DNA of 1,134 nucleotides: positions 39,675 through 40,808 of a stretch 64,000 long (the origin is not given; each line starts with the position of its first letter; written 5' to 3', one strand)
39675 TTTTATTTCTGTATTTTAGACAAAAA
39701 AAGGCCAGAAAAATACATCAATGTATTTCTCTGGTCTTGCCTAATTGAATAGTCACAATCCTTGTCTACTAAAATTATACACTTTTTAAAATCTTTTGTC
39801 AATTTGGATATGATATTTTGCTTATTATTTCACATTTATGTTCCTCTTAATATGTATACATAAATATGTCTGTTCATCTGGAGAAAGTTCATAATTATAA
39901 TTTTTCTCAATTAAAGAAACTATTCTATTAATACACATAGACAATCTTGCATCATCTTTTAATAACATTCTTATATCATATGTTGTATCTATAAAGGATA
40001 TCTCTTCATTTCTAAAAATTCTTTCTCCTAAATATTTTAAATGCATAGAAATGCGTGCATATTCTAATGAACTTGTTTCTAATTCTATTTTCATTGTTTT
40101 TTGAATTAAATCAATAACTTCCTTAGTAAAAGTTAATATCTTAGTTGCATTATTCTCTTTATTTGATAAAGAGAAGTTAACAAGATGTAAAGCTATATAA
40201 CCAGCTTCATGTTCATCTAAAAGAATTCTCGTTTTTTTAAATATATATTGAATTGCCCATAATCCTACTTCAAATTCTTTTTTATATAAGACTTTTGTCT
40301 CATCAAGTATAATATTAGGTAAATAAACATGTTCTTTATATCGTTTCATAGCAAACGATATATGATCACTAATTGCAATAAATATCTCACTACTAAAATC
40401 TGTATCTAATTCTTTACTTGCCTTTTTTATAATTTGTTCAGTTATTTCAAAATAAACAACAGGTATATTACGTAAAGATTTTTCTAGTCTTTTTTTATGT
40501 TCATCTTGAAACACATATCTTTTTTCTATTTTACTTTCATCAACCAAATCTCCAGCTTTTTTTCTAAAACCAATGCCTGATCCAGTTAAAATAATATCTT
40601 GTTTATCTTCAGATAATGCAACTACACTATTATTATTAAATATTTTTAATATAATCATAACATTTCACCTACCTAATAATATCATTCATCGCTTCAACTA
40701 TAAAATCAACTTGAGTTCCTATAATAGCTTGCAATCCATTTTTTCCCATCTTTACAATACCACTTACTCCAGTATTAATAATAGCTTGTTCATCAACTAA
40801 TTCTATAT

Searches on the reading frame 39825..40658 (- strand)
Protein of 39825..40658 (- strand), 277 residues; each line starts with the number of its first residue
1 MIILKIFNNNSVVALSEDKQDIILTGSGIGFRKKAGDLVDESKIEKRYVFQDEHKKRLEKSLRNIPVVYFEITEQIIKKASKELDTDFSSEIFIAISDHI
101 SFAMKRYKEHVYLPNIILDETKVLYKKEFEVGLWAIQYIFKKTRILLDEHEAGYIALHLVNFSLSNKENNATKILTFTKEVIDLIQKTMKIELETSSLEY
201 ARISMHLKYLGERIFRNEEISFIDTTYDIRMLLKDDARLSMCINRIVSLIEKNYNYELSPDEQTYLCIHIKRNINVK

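Call 6: search_protein_families(library=pfam, proteins=[window:39825-40658:-])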
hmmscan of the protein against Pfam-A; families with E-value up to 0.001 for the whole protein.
window:39825-40658:- (277 aa): 2 families
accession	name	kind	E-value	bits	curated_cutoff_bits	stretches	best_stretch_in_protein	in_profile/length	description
PF00874.25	PRD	-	4.2e-30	104.3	23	2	74-161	1-89/90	PRD domain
PF03123.20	CAT_RBD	-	9.4e-21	73.9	25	1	1-56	1-56/57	CAT RNA binding domain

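Call 12: find_encoding_contigs(protein=window:39825-40658:-, flank=10000, max_places=8)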
Protein window:39825-40658:- (277 aa): 23 contigs read that carry it; 8 places shown.
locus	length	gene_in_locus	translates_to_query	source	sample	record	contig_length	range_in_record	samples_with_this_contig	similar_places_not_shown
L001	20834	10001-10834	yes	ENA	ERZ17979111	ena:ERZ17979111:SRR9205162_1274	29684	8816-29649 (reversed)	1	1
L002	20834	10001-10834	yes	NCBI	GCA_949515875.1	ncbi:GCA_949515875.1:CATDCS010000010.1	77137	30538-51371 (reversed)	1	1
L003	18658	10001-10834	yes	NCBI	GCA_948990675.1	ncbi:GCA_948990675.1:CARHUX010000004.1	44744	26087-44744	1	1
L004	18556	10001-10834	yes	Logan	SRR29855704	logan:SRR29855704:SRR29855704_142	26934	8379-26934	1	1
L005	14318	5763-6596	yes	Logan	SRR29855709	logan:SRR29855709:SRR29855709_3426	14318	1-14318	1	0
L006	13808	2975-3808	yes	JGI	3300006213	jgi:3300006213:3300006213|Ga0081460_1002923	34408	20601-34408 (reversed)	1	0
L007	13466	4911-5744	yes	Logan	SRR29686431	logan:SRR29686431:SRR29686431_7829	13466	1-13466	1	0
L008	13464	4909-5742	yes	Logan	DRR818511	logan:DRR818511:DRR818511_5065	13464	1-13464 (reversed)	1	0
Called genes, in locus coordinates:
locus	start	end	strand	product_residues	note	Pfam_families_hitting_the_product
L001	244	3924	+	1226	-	PF04563:RNA_pol_Rpb2_1, PF04561:RNA_pol_Rpb2_2, PF04565:RNA_pol_Rpb2_3, PF10385:RNA_pol_Rpb2_45, PF00562:RNA_pol_Rpb2_6, PF04560:RNA_pol_Rpb2_7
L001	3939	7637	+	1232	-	PF04997:RNA_pol_Rpb1_1, PF00623:RNA_pol_Rpb1_2, PF04983:RNA_pol_Rpb1_3, PF05000:RNA_pol_Rpb1_4, PF04998:RNA_pol_Rpb1_5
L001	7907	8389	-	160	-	PF00358:PTS_EIIA_1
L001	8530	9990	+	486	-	PF02378:PTS_EIIC, PF00367:PTS_EIIB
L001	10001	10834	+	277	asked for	PF03123:CAT_RBD, PF00874:PRD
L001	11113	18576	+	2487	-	PF16227:DUF4886, PF00754:F5_F8_type_C, PF22633:F5_F8_type_C_2, PF00754:F5_F8_type_C, PF22633:F5_F8_type_C_2, PF00754:F5_F8_type_C, PF22633:F5_F8_type_C_2, PF02838:Glyco_hydro_20b, +6 more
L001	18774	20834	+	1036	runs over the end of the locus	PF00722:Glyco_hydro_16, PF07554:FIVAR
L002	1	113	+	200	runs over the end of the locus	PF05175:MTS, PF13489:Methyltransf_23, PF02353:CMAS (weak), PF06325:PrmA, PF13847:Methyltransf_31, PF08242:Methyltransf_12, PF13649:Methyltransf_25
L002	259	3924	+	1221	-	PF04563:RNA_pol_Rpb2_1, PF04561:RNA_pol_Rpb2_2, PF04565:RNA_pol_Rpb2_3, PF10385:RNA_pol_Rpb2_45, PF00562:RNA_pol_Rpb2_6, PF04560:RNA_pol_Rpb2_7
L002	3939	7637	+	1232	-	PF04997:RNA_pol_Rpb1_1, PF00623:RNA_pol_Rpb1_2, PF04983:RNA_pol_Rpb1_3, PF05000:RNA_pol_Rpb1_4, PF04998:RNA_pol_Rpb1_5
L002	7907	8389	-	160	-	PF00358:PTS_EIIA_1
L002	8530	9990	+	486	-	PF02378:PTS_EIIC, PF00367:PTS_EIIB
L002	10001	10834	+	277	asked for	PF03123:CAT_RBD, PF00874:PRD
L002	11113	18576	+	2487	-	PF16227:DUF4886, PF00754:F5_F8_type_C, PF22633:F5_F8_type_C_2, PF00754:F5_F8_type_C, PF22633:F5_F8_type_C_2, PF00754:F5_F8_type_C, PF22633:F5_F8_type_C_2, PF02838:Glyco_hydro_20b, +6 more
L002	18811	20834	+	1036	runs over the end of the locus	PF00722:Glyco_hydro_16, PF07554:FIVAR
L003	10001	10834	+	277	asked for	PF03123:CAT_RBD, PF00874:PRD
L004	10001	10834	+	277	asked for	PF03123:CAT_RBD, PF00874:PRD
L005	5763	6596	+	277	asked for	PF03123:CAT_RBD, PF00874:PRD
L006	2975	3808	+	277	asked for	PF03123:CAT_RBD, PF00874:PRD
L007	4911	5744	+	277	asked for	PF03123:CAT_RBD, PF00874:PRD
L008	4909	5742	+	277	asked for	PF03123:CAT_RBD, PF00874:PRD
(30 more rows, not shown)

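Call 13: find_related_loci(query=window:39825-40658:-, collection=genome_contigs, flank=10000)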
Query window:39825-40658:- (277 aa) in genome_contigs; peptide patterns used: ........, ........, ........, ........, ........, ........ (x = any residue, [..] = any of these).
141 stretches matched a pattern; 6 encode a relative of the query (tblastn E <= 1e-3); 6 distinct loci.
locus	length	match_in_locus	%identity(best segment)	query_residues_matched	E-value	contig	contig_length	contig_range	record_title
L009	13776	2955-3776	69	1-274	3e-128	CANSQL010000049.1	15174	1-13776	MAG TPA_asm: uncultured Erysipelotrichaceae bacterium isolate SRR15510233_bin.7_metawrap_v1.3_MAG genome assembly, conti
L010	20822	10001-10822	69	1-274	2e-128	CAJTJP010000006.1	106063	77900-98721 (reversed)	Erysipelotrichales bacterium isolate A81 genome assembly, contig: MGBC000215.6, whole genome shotgun sequence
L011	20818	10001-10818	68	1-274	2e-109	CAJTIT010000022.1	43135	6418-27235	Erysipelotrichales bacterium isolate C59_1 genome assembly, contig: MGBC000226.22, whole genome shotgun sequence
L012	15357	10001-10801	32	1-272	2e-38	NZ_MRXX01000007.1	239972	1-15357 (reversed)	Streptococcus lactarius strain CCUG 66490 66490_contig_0000007, whole genome shotgun sequence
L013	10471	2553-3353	31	1-272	6e-38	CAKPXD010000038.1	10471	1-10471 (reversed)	MAG: uncultured Streptococcus sp. isolate REFINED_METABAT215_TOP10_CONTIGS_1500_ASSEMBLY_K77_MERGED__Hadza_MoBio_hadza-E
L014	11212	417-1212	33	1-270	3e-29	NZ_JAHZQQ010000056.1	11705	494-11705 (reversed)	Streptococcus australis strain KO69 Saustralis_KO69_NinaOddballs_Sia_NO_56, whole genome shotgun sequence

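Call 24: search_protein_families(library=pfam, proteins=[L010:11139-15545:+, L010:8530-9990:+, L010:7764-8285:-, L010:15765-16412:-, L010:17647-18123:-, L010:6512-6904:+])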
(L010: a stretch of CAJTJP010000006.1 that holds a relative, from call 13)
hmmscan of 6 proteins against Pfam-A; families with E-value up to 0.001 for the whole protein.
L010:11139-15545:+ (1468 aa): 5 families
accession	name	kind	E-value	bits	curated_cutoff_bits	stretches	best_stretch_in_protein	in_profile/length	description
PF22633.2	F5_F8_type_C_2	-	2.5e-31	108.6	27.8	2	1025-1113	2-91/91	NedA-like, galactose-binding domain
PF00754.31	F5_F8_type_C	-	7.8e-31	107.3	28.2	2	1012-1119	3-116/127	F5/8 type C domain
PF00728.28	Glyco_hydro_20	-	1.1e-22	81.3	22.3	1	453-745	1-323/348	Glycosyl hydrolase family 20, catalytic domain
PF02838.20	Glyco_hydro_20b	-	4e-20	73.2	26.1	1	325-450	1-124/124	Glycosyl hydrolase family 20, domain 2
PF13385.13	Laminin_G_3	-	1.7e-08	35.2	27.6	1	851-993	3-151/151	Concanavalin A-like lectin/glucanases superfamily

L010:8530-9990:+ (486 aa): 2 families
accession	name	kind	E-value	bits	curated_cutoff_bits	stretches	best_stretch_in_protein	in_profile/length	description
PF02378.23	PTS_EIIC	-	8.4e-65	219.4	30.7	1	9-317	1-319/319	Phosphotransferase system, EIIC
PF00367.25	PTS_EIIB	-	4.9e-13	48.7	27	1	415-446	3-34/34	phosphotransferase system, EIIB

L010:7764-8285:- (173 aa): 1 family
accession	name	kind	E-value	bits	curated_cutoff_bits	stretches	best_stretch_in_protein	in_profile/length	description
PF00358.26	PTS_EIIA_1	-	2.7e-32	111.6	27.2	1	29-150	3-125/127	phosphoenolpyruvate-dependent sugar phosphotransferase system, EIIA 1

L010:15765-16412:- (215 aa): 0 families

L010:17647-18123:- (158 aa): 0 families

L010:6512-6904:+ (130 aa): 2 families
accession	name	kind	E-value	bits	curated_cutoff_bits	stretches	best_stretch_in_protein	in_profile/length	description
PF02823.21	ATP-synt_DE_N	-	1.2e-16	60.9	27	1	2-79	1-79/80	ATP synthase, Delta/Epsilon chain, beta-sandwich domain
PF00401.25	ATP-synt_DE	-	3.4e-15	56.4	24.6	1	85-128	2-46/47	ATP synthase, Delta/Epsilon chain, long alpha-helix domain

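Call 25: find_homologous_proteins(query=window:39825-40658:-, max_evalue=1e-30)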
Query window:39825-40658:- (277 aa): 460 proteins with E <= 1e-30 among 1235 candidates; the best 120 are listed.
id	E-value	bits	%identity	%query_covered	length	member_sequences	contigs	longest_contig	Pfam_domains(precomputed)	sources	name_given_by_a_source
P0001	2.6e-172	589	100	100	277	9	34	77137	PF03123.21,PF00874.26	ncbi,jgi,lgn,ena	-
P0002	1.1e-165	568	95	100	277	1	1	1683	PF03123.21,PF00874.26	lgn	-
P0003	2.0e-146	505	84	100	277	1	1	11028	PF03123.21,PF00874.26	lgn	-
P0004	3.0e-146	504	84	100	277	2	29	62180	PF03123.21,PF00874.26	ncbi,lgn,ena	-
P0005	6.3e-144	496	83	99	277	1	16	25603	PF03123.21,PF00874.26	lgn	-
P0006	1.8e-143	495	83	99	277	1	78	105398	PF03123.21,PF00874.26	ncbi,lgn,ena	-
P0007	1.8e-143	495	83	99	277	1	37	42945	PF03123.21,PF00874.26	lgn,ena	-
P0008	4.3e-143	494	83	99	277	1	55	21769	PF03123.21,PF00874.26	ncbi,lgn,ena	-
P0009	4.4e-143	494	83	99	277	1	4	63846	PF03123.21,PF00874.26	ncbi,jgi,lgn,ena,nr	ncbi:MAG: PRD domain-containing protein [Coprobacillus sp.]|nr:PRD domain-containing protein [Coprob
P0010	6.8e-143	493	83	99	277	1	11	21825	PF03123.21,PF00874.26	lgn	-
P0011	7.7e-143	493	83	99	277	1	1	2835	PF03123.21,PF00874.26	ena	-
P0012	2.5e-142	491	82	99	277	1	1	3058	PF03123.21,PF00874.26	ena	-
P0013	8.2e-142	489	82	99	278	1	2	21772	PF03123.21,PF00874.26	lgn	-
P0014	3.8e-133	461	77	99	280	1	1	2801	PF03123.21,PF00874.26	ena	-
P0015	2.3e-129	449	73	99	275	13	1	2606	PF03123.21,PF00874.26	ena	-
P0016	8.1e-129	447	74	99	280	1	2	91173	PF03123.21,PF00874.26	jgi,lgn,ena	-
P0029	7.9e-121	421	70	99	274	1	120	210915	PF03123.21,PF00874.26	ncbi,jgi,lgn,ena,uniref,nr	ncbi:PRD domain-containing protein [Coprobacillus cateniformis]|jgi:beta-glucoside operon transcript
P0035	5.0e-120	418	69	99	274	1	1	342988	PF03123.21,PF00874.26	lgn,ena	-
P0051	4.1e-119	415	70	99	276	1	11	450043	PF03123.21,PF00874.26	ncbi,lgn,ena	-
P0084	1.6e-117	410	68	99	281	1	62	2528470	PF03123.21,PF00874.26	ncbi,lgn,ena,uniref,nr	ncbi:MAG: PRD domain-containing protein [Thomasclavelia spiroformis]|uniref:PRD domain protein n=2 T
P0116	5.8e-117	408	69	99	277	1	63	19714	PF03123.21,PF00874.26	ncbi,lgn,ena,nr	ncbi:PRD domain-containing protein [bacterium c-19]|nr:PRD domain-containing protein [bacterium c-19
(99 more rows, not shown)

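Call 26: find_encoding_contigs(protein=P0004, flank=9000, max_places=1)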
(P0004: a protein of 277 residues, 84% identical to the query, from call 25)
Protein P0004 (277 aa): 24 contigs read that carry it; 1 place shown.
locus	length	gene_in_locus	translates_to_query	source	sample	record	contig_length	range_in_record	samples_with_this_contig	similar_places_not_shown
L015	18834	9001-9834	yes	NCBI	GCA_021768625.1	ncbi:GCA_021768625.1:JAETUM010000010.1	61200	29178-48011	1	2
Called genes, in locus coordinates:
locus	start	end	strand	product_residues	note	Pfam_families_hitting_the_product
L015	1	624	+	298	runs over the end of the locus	PF00892:EamA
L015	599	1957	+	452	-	PF01554:MatE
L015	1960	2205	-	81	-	-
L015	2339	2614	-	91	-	-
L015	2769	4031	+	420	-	PF02557:VanY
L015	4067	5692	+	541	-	PF02310:B12-binding, PF04055:Radical_SAM, PF13311:DUF4080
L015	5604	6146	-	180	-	PF09997:DUF2238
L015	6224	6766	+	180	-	PF13847:Methyltransf_31 (weak), PF08241:Methyltransf_11 (faint), PF13649:Methyltransf_25, PF06962:rRNA_methylase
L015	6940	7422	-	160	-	PF00358:PTS_EIIA_1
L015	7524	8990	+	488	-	PF02378:PTS_EIIC, PF00367:PTS_EIIB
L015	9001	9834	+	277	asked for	PF03123:CAT_RBD, PF00874:PRD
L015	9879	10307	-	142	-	PF13401:AAA_22 (faint)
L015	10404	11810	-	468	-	PF02302:PTS_IIB, PF00480:ROK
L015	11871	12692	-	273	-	PF00702:Hydrolase, PF08282:Hydrolase_3, PF05116:S6PP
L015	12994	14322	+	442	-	PF00860:Xan_ur_permease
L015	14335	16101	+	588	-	PF01979:Amidohydro_1, PF07969:Amidohydro_3 (faint), PF13382:Adenine_deam_C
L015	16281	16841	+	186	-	PF02146:SIR2 (weak)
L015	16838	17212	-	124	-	-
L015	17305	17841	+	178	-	PF18907:DUF5662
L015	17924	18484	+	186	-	PF02417:Chromate_transp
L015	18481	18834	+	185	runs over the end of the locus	PF02417:Chromate_transp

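Call 27: find_encoding_contigs(protein=P0006, flank=9000, max_places=1)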
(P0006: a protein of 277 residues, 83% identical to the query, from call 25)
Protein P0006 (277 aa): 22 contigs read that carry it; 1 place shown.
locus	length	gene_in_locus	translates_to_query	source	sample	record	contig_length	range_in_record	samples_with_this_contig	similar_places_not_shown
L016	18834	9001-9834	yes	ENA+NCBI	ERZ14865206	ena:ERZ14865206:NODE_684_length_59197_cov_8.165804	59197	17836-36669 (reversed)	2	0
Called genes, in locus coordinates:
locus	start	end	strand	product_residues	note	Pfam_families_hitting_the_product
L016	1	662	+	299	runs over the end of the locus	PF00892:EamA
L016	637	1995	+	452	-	PF01554:MatE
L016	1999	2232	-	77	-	-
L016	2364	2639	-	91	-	-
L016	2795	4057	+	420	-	PF02557:VanY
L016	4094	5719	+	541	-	PF02310:B12-binding, PF04055:Radical_SAM, PF13311:DUF4080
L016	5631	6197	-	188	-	PF09997:DUF2238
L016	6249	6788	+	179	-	PF13649:Methyltransf_25 (weak), PF06962:rRNA_methylase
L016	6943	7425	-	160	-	PF00358:PTS_EIIA_1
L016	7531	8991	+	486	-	PF02378:PTS_EIIC, PF00367:PTS_EIIB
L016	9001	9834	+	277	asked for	PF03123:CAT_RBD, PF00874:PRD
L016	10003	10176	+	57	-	-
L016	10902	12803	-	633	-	PF08279:HTH_11, PF05043:Mga, PF00874:PRD, PF00359:PTS_EIIA_2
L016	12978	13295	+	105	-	PF02255:PTS_IIA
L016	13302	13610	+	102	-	PF02302:PTS_IIB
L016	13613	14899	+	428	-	PF02378:PTS_EIIC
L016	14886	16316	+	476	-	PF00232:Glyco_hydro_1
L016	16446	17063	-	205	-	PF05598:DUF772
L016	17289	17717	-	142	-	PF03215:Rad17 (weak), PF13401:AAA_22 (faint)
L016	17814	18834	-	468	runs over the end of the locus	PF02302:PTS_IIB, PF00480:ROK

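Call 28: find_encoding_contigs(protein=P0016, flank=9000, max_places=1)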
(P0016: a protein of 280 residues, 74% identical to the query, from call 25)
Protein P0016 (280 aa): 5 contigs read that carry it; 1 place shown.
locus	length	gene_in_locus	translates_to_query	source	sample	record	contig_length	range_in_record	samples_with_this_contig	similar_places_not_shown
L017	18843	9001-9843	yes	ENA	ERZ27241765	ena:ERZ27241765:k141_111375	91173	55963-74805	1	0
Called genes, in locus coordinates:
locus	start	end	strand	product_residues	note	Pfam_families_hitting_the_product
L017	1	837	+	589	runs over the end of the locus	PF00877:NLPC_P60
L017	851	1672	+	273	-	-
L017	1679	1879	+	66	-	-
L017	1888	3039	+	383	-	PF13154:DUF3991, PF13155:Toprim_2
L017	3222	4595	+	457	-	PF00239:Resolvase, PF07508:Recombinase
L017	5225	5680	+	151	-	PF00293:NUDIX, PF14815:NUDIX_4 (weak)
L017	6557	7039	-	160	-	PF00358:PTS_EIIA_1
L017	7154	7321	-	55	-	-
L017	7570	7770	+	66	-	PF02378:PTS_EIIC (weak)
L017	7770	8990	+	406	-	PF02378:PTS_EIIC, PF00367:PTS_EIIB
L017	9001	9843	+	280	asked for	PF03123:CAT_RBD, PF00874:PRD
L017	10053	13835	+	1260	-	PF13313:DUF4082 (faint)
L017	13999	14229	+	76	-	PF02588:YitT_membrane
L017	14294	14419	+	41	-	-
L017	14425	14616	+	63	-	PF10035:DUF2179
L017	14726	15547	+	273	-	PF01656:CbiA, PF10609:ParA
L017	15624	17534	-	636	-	PF05043:Mga, PF08279:HTH_11 (weak), PF00874:PRD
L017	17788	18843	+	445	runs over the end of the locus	PF02378:PTS_EIIC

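Call 29: find_encoding_contigs(protein=P0029, flank=9000, max_places=1)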
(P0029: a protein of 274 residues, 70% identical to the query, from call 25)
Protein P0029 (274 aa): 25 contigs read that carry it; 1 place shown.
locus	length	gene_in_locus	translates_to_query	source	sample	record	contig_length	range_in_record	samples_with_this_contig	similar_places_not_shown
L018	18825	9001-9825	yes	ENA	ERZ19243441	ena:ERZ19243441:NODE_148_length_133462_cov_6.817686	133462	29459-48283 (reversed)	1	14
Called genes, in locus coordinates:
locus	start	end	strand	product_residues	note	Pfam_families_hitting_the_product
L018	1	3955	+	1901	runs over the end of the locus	PF02838:Glyco_hydro_20b, PF07555:NAGidase, PF00754:F5_F8_type_C, PF22633:F5_F8_type_C_2 (weak), PF00754:F5_F8_type_C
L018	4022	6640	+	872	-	PF00722:Glyco_hydro_16, PF26113:GH16_XgeA (faint), PF07554:FIVAR (weak)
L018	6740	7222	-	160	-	PF00358:PTS_EIIA_1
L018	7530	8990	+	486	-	PF02378:PTS_EIIC, PF00367:PTS_EIIB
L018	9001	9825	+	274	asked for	PF03123:CAT_RBD, PF00874:PRD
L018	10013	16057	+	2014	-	PF02838:Glyco_hydro_20b, PF07555:NAGidase, PF00754:F5_F8_type_C, PF22633:F5_F8_type_C_2 (weak), PF00754:F5_F8_type_C, PF22633:F5_F8_type_C_2 (weak), PF00754:F5_F8_type_C (weak), PF07554:FIVAR (weak)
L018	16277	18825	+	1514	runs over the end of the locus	PF13229:Beta_helix (weak), PF09479:Flg_new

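Call 32: search_protein_families(library=ncbifam, proteins=[window:39825-40658:-])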
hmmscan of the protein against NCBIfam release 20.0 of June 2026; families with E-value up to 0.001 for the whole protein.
window:39825-40658:- (277 aa): 4 families
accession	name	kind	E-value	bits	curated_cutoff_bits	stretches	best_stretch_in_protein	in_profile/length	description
NF046042.1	LicT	equivalog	3e-73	246.4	300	1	1-272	1-272/273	BglG family transcription antiterminator LicT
NF047357.1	antiterm_GlcT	equivalog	2.9e-52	177.7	320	1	2-272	2-271/272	glucose PTS transporter transcription antiterminator GlcT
NF007295.0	PRK09772.1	equivalog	1.1e-44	152.8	322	1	1-272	3-273/278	transcriptional antiterminator BglG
NF041678.1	trans_antitermLacT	equivalog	1.2e-31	110.2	500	1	3-275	4-279/286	transcription antiterminator LacT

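Call 40: search_solved_structures(query=window:39825-40658:-, show_alignments=2)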
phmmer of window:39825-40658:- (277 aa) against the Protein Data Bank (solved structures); distinct sequences matched with E-value up to 0.001: 6.
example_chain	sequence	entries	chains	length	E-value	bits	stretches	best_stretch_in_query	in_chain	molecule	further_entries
1tlv_A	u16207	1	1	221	1.3e-34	123.4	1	59-272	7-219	Transcription antiterminator licT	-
6twr_A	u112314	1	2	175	2.8e-32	115.8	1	2-167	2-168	Beta-glucoside bgl operon antiterminator BglG family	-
1h99_A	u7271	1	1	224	3.2e-32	115.6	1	59-274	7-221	TRANSCRIPTION ANTITERMINATOR LICT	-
3rio_A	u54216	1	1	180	1e-23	87.8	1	3-160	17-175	PtsGHI operon antiterminator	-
1l1c_A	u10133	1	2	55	7.5e-08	35.8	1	2-51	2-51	Transcription antiterminator licT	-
1auu_A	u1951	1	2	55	1.1e-07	35.2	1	3-52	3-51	SACY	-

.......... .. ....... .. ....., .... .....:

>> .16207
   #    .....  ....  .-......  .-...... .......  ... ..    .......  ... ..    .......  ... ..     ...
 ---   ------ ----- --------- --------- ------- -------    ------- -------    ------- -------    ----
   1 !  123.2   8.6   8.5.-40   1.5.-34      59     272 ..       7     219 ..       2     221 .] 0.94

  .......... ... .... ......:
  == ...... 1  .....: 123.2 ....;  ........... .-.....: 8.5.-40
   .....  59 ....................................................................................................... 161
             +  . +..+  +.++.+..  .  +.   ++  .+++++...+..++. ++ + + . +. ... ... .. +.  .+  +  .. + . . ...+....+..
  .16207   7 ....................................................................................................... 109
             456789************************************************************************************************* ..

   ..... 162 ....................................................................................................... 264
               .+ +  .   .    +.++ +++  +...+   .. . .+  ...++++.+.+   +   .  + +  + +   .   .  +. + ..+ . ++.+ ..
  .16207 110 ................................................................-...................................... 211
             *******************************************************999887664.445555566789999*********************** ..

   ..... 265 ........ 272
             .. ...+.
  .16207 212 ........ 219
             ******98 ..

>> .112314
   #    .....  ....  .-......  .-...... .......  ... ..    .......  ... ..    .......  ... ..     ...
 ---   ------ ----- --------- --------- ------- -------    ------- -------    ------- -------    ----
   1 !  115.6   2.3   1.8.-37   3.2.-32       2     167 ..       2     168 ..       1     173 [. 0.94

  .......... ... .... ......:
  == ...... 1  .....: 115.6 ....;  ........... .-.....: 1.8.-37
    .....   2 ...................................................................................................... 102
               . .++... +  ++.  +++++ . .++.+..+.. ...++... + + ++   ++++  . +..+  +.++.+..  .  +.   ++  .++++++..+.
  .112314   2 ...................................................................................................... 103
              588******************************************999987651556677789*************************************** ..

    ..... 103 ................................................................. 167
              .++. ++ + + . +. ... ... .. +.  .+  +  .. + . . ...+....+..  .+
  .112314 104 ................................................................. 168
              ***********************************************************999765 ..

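Call 45: search_protein_families(library=pfam, proteins=[L010:16906-20820:+], max_evalue=0.00001)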
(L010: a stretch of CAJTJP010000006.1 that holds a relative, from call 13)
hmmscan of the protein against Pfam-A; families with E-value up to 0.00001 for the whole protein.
L010:16906-20820:+ (1305 aa): 5 families
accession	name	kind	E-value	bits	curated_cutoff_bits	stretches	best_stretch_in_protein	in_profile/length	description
PF00754.31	F5_F8_type_C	-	9.1e-54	181.4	28.2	3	192-296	13-118/127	F5/8 type C domain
PF22633.2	F5_F8_type_C_2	-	2.6e-47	159.8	27.8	3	1133-1226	1-91/91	NedA-like, galactose-binding domain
PF02838.20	Glyco_hydro_20b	-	1.7e-23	84.1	26.1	1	414-537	2-124/124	Glycosyl hydrolase family 20, domain 2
PF00728.28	Glyco_hydro_20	-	1.6e-22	80.8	22.3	1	540-826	1-321/348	Glycosyl hydrolase family 20, catalytic domain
PF13385.13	Laminin_G_3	-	2.3e-08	34.8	27.6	1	939-1099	3-151/151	Concanavalin A-like lectin/glucanases superfamily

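Call 46: search_protein_families(library=pfam, proteins=[L017:10053-13832:+], max_evalue=0.0001)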
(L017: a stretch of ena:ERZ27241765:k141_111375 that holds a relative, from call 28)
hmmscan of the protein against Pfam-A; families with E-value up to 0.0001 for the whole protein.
L017:10053-13832:+ (1260 aa): 1 family
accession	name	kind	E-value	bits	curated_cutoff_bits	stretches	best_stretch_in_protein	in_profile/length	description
PF13313.11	DUF4082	-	1.3e-12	48.3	28.4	1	160-238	20-97/143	Domain of unknown function (DUF4082)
